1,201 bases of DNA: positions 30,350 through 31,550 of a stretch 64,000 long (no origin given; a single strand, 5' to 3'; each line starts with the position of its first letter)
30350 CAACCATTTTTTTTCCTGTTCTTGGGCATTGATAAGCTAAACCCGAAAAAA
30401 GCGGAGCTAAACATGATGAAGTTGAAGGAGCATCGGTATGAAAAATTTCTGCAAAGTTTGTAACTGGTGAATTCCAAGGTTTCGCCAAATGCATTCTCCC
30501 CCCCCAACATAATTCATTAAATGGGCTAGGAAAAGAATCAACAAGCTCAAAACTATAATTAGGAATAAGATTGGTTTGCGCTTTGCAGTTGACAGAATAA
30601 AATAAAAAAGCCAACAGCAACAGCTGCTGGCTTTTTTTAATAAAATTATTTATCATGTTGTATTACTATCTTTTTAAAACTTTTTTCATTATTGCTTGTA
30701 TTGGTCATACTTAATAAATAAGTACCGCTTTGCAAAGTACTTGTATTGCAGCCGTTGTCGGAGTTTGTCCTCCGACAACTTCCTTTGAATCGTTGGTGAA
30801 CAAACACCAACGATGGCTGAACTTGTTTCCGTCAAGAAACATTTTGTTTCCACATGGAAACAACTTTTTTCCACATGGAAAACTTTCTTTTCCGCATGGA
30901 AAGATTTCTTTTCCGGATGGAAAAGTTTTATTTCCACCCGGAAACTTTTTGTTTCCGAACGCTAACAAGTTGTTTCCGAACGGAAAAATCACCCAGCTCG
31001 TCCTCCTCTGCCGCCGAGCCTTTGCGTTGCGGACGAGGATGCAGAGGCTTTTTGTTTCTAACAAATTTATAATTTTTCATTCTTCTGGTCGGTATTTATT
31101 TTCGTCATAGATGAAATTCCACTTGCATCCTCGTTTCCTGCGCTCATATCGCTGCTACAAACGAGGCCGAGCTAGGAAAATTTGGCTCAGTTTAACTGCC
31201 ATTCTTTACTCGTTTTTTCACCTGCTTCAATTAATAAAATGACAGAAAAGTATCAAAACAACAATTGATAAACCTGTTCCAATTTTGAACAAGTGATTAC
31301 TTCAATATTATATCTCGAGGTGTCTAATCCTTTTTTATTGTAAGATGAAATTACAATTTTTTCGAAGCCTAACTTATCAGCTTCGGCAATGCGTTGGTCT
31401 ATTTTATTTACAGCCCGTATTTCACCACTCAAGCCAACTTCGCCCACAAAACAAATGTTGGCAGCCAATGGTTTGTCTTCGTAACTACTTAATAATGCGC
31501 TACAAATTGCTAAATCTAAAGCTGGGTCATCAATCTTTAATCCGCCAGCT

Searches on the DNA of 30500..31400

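Call 4: search_rna_families(source=window, start=30500, end=31400, threshold=evalue, max_evalue=10, show_alignments=3)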
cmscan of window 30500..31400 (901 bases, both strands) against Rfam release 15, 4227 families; matches with E-value up to 10: 33.
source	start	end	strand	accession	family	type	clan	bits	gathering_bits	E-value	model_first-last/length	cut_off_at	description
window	30532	30640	+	RF00506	Thr_leader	Cis-reg; leader;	-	35.4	55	0.0001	1-118/118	no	Threonine operon leader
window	30601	30666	-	RF00506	Thr_leader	Cis-reg; leader;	-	27.3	55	0.0084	1-118/118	no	Threonine operon leader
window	30597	30674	-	RF02053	STnc430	Gene; sRNA;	-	24.4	47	0.21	1-162/162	no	Enterobacterial sRNA STnc430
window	30862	30943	-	RF01633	ceN43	Gene; snRNA; snoRNA; HACA-box;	-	22.2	50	0.089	1-129/129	no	Caenorhabditis snoRNA ceN43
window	30538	30690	-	RF02414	rli60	Gene; sRNA;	-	19.9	60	7.6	1-191/191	no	Listeria sRNA rli60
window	30601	30681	-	RF00378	Qrr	Gene; sRNA;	-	19.8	50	0.68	1-108/108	no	Qrr RNA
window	30860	30943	-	RF00403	SNORA41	Gene; snRNA; snoRNA; HACA-box;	-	19.8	80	1.5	1-133/133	no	Small nucleolar RNA SNORA41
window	30601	30659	-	RF03533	SQ1002_RNA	Gene; sRNA;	-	19.1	128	0.13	46-108/237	no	Clostridioides difficile sRNA SQ1002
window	30984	31134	-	RF04184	BTnc060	Gene; sRNA;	-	19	228.9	2.4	1-213/213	no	Bacteroides sRNA BTnc060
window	30867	30912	+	RF02754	ES205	Gene; sRNA;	-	18.9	86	2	1-72/72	no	ES205 sRNA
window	30845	30884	-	RF01835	HIV_FS2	Cis-reg; frameshift_element;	-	18.7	44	0.55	1-45/45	no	ribosomal frameshift site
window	30566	30637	+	RF02083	OrzO-P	Gene; antitoxin;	-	18.4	60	3.5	1-76/76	no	OrzO-P RNA antitoxin family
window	30604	30680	-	RF02607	AbsR25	Gene; sRNA;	-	18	47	2.1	1-164/164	no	Acinetobacter sRNA 25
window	30594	30653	-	RF02436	SpF43_sRNA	Gene; sRNA;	-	17.9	70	1.5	1-99/99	no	Streptococcus sRNA SpF43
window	30908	30946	-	RF03642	MIR5743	Gene; miRNA;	-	17.9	111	2.7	1-81/81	no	MIR5743 microRNA precursor family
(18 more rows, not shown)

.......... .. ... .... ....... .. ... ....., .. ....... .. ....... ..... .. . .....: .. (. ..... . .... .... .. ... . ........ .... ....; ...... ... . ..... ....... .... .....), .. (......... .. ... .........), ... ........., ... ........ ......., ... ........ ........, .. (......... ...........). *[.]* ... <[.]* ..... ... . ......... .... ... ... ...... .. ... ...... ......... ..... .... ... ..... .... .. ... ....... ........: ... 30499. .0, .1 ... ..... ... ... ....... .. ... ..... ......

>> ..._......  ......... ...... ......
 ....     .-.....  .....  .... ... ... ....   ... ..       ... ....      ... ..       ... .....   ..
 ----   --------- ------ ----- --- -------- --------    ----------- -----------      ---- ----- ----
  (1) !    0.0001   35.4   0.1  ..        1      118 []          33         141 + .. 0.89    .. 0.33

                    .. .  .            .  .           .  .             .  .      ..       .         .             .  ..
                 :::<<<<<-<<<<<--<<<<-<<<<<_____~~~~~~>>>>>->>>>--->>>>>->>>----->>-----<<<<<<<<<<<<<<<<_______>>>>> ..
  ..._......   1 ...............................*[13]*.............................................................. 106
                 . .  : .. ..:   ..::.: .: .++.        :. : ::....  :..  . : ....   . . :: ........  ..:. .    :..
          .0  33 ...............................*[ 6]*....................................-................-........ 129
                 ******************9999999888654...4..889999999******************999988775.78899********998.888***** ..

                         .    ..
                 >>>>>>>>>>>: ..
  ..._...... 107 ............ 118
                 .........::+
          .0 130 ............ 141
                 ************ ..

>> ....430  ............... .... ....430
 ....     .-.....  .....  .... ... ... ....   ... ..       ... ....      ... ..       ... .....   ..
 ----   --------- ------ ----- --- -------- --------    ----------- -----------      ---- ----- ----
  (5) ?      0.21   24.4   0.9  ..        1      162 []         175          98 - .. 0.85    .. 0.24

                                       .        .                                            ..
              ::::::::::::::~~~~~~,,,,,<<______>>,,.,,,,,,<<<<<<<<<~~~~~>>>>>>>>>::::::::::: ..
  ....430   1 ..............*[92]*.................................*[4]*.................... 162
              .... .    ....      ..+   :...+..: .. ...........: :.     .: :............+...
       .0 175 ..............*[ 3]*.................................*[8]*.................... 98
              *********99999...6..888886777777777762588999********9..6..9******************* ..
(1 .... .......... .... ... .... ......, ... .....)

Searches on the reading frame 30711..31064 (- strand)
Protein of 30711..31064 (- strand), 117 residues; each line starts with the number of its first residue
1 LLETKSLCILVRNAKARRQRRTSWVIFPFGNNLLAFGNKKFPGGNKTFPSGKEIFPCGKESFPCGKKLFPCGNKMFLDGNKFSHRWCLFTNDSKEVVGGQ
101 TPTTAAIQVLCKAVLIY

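Call 16: search_protein_families(library=pfam, proteins=[window:30711-31064:-], max_evalue=0.01)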
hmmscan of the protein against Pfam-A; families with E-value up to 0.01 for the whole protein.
window:30711-31064:- (117 aa): 0 families

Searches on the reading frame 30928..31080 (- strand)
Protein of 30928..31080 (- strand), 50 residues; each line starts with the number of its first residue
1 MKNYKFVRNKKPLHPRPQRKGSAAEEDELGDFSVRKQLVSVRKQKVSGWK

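Call 47: search_protein_representatives(protein=window:30931-31080:-)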
Query: 50 residues. Proteins with E-value up to 0.001 (for the whole library): 8; up to 1e-10: 0; up to 1e-30: 0. The best 8 are listed.
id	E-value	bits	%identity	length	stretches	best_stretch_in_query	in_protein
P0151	3.0e-09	52.2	87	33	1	1-30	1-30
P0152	4.2e-08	48.6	39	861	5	9-50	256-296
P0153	2.3e-06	43.3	46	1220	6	7-28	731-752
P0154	3.3e-06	42.8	45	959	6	8-28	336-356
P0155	3.3e-06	42.8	45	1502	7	9-29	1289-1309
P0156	5.3e-06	42.1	43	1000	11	9-28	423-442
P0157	5.6e-05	39.0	41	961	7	7-50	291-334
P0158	6.9e-04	35.6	41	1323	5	8-28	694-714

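Call 49: find_encoding_contigs(protein=P0151, flank=5000, max_places=10)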
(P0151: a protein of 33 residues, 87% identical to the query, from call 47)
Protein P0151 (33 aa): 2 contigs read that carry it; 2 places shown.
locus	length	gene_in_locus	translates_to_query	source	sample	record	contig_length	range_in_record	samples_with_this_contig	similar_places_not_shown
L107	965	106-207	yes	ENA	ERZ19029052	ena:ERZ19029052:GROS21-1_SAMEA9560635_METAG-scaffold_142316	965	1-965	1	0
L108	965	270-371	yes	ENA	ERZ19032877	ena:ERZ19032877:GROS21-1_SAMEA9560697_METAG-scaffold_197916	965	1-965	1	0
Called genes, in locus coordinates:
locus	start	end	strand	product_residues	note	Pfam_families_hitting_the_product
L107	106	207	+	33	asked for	-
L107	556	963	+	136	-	?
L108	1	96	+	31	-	?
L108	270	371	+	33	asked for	-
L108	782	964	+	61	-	?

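Call 59: find_homologous_proteins(query=L107:556-963:+, max_evalue=0.00001)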
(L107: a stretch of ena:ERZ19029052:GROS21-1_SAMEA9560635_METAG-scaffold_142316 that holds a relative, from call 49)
Query L107:556-963:+: 5 candidates shared short words with the query, none scored E <= 0.00001.

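Call 67: find_encoding_contigs(protein=window:30928-31080:-, flank=2500, max_places=10)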
Protein window:30928-31080:- (50 aa): 17 contigs read that carry it; 6 places shown.
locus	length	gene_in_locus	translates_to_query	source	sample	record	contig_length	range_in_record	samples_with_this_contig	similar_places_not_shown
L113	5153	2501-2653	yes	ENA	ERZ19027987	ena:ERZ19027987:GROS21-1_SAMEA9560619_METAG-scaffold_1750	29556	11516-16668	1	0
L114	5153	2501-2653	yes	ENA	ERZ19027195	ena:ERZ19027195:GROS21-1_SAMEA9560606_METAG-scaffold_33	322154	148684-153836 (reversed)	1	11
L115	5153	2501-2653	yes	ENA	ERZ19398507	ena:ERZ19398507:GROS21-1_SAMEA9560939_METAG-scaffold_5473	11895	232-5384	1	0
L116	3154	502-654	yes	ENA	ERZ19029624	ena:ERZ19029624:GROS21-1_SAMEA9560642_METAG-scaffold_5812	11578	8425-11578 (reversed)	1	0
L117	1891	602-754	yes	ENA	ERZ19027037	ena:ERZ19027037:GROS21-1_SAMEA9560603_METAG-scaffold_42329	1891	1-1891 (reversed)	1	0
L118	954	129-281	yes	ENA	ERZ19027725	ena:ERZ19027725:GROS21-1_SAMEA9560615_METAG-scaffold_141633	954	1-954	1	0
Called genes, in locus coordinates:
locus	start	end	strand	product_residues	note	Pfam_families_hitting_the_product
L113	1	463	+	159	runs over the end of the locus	-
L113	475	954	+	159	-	-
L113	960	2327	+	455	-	PF18073:Zn_ribbon_LapB, PF13481:AAA_25, PF03796:DnaB_C (weak), PF06745:ATPase, PF23442:DUF7125 (weak), PF13401:AAA_22, PF13541:ChlI, PF05362:Lon_C, +3 more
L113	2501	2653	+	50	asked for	-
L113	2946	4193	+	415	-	-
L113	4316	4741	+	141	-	PF02130:YbeY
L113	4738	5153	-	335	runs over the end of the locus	PF19572:PorV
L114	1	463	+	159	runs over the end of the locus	-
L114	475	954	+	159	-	-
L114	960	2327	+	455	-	PF18073:Zn_ribbon_LapB, PF13481:AAA_25, PF03796:DnaB_C (weak), PF06745:ATPase, PF23442:DUF7125 (weak), PF13401:AAA_22, PF13541:ChlI, PF05362:Lon_C, +3 more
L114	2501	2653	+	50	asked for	-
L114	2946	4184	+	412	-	PF18962:Por_Secre_tail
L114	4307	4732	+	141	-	PF02130:YbeY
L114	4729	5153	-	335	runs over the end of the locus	PF19572:PorV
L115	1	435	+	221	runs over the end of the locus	?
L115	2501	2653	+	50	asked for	-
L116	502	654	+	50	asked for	-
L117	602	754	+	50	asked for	-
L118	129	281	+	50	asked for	-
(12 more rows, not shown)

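Call 68: list_cluster_members(proteins=[window:30931-31080:-, P0151])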
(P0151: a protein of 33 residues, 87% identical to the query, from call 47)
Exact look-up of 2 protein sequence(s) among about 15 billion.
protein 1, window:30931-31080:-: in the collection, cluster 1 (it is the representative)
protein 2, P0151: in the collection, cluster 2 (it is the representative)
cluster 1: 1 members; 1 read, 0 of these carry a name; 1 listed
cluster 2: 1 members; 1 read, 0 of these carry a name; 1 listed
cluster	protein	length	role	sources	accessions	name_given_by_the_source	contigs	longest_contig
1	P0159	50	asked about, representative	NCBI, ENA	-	-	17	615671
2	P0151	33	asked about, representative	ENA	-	-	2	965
